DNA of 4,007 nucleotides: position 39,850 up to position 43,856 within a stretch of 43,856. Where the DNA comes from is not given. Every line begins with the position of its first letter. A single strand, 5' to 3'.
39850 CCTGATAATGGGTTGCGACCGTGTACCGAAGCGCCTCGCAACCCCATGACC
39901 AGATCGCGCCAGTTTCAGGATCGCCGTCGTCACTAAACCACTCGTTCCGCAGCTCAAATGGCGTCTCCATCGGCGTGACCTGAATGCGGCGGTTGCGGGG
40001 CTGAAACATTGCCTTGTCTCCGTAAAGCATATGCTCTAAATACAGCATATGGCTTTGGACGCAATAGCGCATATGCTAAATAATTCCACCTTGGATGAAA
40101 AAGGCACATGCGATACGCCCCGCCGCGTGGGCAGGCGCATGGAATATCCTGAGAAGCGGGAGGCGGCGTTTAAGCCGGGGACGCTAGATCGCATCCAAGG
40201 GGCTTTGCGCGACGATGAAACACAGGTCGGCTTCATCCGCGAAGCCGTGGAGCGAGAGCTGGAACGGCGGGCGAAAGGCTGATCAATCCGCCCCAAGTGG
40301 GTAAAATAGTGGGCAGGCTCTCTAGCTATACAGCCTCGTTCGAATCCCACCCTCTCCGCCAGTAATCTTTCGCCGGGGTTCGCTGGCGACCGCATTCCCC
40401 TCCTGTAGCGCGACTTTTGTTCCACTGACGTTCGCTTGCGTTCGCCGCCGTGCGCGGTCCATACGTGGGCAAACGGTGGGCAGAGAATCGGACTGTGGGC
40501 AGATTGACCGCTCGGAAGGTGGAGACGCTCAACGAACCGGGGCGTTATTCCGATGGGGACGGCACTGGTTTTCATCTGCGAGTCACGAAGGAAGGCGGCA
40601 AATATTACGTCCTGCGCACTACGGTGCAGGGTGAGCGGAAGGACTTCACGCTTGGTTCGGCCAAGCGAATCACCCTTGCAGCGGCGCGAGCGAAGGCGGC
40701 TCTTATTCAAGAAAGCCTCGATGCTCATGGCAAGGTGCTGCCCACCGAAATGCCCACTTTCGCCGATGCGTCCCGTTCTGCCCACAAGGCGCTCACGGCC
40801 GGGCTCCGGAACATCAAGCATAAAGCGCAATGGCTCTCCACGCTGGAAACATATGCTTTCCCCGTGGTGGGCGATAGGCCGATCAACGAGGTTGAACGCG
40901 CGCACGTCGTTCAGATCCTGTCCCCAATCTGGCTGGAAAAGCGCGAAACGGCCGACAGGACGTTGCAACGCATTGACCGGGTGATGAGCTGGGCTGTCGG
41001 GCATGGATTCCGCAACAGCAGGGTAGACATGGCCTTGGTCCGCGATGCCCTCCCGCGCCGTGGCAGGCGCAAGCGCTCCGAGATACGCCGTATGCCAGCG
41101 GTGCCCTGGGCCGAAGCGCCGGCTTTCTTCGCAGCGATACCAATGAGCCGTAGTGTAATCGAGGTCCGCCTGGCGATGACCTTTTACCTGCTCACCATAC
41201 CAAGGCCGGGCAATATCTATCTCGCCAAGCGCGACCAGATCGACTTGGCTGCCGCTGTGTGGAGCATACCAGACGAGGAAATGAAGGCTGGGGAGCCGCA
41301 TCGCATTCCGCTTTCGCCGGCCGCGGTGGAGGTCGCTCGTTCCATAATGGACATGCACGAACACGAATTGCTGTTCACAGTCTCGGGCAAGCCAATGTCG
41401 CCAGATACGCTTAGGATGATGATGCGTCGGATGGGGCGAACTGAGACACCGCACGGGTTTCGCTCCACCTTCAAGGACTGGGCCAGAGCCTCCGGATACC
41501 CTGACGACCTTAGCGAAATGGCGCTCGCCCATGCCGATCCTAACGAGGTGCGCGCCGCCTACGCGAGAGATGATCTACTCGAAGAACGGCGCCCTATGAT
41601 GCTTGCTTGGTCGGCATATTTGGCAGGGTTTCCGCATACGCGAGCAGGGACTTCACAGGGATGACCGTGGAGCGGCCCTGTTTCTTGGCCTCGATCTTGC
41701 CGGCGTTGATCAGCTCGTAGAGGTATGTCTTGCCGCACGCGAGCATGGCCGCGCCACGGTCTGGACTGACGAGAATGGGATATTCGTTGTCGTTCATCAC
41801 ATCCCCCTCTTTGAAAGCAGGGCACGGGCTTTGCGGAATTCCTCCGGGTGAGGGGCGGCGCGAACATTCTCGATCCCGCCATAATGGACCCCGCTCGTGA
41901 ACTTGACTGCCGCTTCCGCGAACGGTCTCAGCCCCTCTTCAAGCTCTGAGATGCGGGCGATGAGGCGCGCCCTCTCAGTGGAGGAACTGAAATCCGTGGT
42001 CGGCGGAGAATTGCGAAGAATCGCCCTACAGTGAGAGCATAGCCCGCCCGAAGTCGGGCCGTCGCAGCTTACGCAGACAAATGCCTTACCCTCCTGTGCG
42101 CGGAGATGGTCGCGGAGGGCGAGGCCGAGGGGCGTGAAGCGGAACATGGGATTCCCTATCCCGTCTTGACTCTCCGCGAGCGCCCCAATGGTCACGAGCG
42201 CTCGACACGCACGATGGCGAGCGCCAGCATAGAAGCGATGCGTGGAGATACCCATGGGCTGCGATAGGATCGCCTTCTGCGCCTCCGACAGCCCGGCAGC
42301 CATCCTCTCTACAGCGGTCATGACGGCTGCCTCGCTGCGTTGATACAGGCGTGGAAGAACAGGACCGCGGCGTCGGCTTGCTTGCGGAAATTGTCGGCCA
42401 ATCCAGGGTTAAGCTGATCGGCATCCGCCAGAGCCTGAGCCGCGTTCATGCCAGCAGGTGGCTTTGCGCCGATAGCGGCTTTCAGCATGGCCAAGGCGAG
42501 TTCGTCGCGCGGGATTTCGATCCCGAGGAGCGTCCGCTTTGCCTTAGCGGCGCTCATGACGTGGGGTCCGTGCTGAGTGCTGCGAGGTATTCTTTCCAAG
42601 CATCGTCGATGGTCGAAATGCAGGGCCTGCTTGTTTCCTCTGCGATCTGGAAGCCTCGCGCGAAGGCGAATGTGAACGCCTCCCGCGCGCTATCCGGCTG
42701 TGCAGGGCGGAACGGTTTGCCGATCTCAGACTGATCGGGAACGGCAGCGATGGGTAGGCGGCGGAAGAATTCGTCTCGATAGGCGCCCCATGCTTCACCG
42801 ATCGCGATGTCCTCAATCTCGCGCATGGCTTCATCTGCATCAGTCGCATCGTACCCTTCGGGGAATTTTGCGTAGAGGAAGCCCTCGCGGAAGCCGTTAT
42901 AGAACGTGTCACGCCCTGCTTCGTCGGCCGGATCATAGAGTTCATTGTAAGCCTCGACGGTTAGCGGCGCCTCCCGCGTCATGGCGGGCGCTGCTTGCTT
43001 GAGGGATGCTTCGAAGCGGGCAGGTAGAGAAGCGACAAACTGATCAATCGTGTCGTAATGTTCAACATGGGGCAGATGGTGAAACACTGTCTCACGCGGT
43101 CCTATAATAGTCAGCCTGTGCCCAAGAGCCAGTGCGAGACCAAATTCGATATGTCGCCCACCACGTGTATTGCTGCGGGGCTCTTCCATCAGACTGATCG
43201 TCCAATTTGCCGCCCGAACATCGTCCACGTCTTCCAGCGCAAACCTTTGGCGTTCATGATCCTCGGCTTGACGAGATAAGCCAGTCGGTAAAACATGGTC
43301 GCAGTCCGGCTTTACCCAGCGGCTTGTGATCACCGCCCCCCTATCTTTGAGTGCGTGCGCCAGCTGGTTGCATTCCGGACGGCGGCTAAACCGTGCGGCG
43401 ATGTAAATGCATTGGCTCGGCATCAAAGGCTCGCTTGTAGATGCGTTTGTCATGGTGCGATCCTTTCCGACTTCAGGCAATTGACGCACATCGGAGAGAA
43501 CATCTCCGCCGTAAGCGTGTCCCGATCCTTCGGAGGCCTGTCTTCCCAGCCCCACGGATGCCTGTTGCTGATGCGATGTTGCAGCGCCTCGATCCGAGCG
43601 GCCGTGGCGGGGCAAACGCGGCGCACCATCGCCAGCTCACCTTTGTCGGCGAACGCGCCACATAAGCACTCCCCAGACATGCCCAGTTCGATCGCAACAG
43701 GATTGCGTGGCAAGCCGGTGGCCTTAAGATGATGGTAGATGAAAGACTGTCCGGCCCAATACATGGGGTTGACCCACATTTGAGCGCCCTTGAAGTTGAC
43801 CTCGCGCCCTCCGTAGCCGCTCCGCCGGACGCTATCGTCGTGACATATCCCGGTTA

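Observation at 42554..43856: A translationally coupled PP-loop (PAPS-reductase family, Cys-rich) gene and a deoxyribosyltransferase-like fusion gene form a candidate nucleotide/DNA-modification or anti-defence pair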

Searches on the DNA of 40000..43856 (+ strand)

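Call 13: search_dna_similar(query=window:40000-43856:+, collection=phages, mode=distant, max_rows=20)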
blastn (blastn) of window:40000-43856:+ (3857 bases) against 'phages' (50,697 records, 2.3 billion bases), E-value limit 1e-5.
No match.

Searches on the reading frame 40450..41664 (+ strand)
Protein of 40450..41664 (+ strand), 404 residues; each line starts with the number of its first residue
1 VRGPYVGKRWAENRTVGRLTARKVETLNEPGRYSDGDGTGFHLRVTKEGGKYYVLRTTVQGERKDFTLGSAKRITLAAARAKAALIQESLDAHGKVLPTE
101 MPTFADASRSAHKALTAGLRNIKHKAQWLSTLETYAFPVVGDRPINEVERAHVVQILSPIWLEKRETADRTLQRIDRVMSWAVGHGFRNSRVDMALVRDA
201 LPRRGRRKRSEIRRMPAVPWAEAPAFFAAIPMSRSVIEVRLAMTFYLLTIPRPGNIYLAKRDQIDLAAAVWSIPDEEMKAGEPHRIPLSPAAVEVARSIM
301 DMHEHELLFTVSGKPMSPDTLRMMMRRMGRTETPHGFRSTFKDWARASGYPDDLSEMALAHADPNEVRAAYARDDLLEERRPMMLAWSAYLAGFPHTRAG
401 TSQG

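Call 71: search_protein_families(library=pfam, max_evalue=0.01, proteins=[window:40450-41664:+])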
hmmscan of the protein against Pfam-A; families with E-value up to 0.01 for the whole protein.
window:40450-41664:+ (404 aa): 3 families
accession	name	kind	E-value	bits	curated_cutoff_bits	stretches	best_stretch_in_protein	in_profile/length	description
PF22022.2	Phage_int_M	-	8.6e-22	77.6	27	1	104-190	1-87/96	Phage integrase central domain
PF00589.27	Phage_integrase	-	5.9e-15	55.9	27.1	1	225-374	10-168/172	Phage integrase family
PF13356.12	Arm-DNA-bind_3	-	4e-13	49.7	27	1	19-91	1-71/83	Arm DNA-binding domain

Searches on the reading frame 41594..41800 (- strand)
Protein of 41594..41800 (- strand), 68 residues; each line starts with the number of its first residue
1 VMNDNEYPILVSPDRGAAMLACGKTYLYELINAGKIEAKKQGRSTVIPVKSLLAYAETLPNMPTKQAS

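Call 71: search_protein_families(library=pfam, max_evalue=0.01, proteins=[window:41594-41800:-])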
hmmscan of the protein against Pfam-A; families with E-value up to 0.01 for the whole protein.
window:41594-41800:- (68 aa): 1 family
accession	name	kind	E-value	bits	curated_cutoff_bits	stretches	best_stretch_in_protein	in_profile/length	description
PF12728.13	HTH_17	-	8.6e-09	36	27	1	16-58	7-49/51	Helix-turn-helix domain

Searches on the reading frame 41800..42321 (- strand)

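Call 7: search_protein_families(library=pfam, max_evalue=1, proteins=[window:41800-42321:-])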
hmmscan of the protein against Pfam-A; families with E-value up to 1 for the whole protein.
seq(174 aa): 1 family
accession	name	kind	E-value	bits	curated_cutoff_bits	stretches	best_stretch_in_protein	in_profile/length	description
PF24973.1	EGF_LMN_ATRN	-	0.061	13.9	27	1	81-100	13-32/44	Laminin/attractin EGF domain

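Call 8: search_protein_families(library=phrogs, max_evalue=0.01, proteins=[window:41800-42321:-])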
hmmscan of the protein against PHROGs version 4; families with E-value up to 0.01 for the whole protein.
seq(174 aa): 0 families

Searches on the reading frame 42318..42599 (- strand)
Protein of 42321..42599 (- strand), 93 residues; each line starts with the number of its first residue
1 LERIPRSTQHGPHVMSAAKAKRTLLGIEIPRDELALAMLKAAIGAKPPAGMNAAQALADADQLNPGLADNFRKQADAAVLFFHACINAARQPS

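Call 7: search_protein_families(library=pfam, max_evalue=1, proteins=[window:42321-42599:-])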
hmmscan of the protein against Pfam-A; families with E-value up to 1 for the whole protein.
seq(93 aa): 0 families

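Call 8: search_protein_families(library=phrogs, max_evalue=0.01, proteins=[window:42321-42599:-])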
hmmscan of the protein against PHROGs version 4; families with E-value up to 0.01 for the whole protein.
seq(93 aa): 1 family
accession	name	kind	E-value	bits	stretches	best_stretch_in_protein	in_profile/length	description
phrog_32392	-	unknown function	0.0073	17.6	0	15-46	14-45/70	-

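Call 71: search_protein_families(library=pfam, max_evalue=0.01, proteins=[window:42318-42557:-])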
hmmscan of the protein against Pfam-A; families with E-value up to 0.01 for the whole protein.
window:42318-42557:- (79 aa): 0 families

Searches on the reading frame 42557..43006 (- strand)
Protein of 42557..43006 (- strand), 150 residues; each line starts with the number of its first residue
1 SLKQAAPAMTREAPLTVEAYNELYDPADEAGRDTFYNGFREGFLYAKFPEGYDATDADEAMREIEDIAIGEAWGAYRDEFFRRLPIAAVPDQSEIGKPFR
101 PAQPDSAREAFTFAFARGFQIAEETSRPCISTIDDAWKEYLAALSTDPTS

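Call 64: search_protein_representatives(protein=window:42557-43006:-)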
Query: 150 residues. Proteins with E-value up to 0.001 (for the whole library): 70; up to 1e-10: 32; up to 1e-30: 2. The best 70 are listed.
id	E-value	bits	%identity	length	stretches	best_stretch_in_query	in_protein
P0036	9.4e-43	161.9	82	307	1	12-103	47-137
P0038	2.4e-42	160.6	75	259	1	11-109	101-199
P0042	1.0e-29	119.7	68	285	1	11-91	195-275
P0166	2.3e-19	86.1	53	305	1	3-94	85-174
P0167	3.5e-18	82.2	53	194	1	13-92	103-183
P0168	1.5e-16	76.9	42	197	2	9-96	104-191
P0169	1.7e-16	76.8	45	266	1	10-103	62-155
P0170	4.6e-16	75.4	46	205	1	14-95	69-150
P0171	1.3e-14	70.6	47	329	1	2-90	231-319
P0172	3.8e-14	69.1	48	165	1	11-91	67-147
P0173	5.0e-14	68.8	49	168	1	6-91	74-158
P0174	6.3e-14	68.4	38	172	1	13-145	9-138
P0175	8.0e-14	68.1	50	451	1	15-107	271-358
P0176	1.4e-13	67.3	39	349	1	15-106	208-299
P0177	4.5e-13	65.6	39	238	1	13-109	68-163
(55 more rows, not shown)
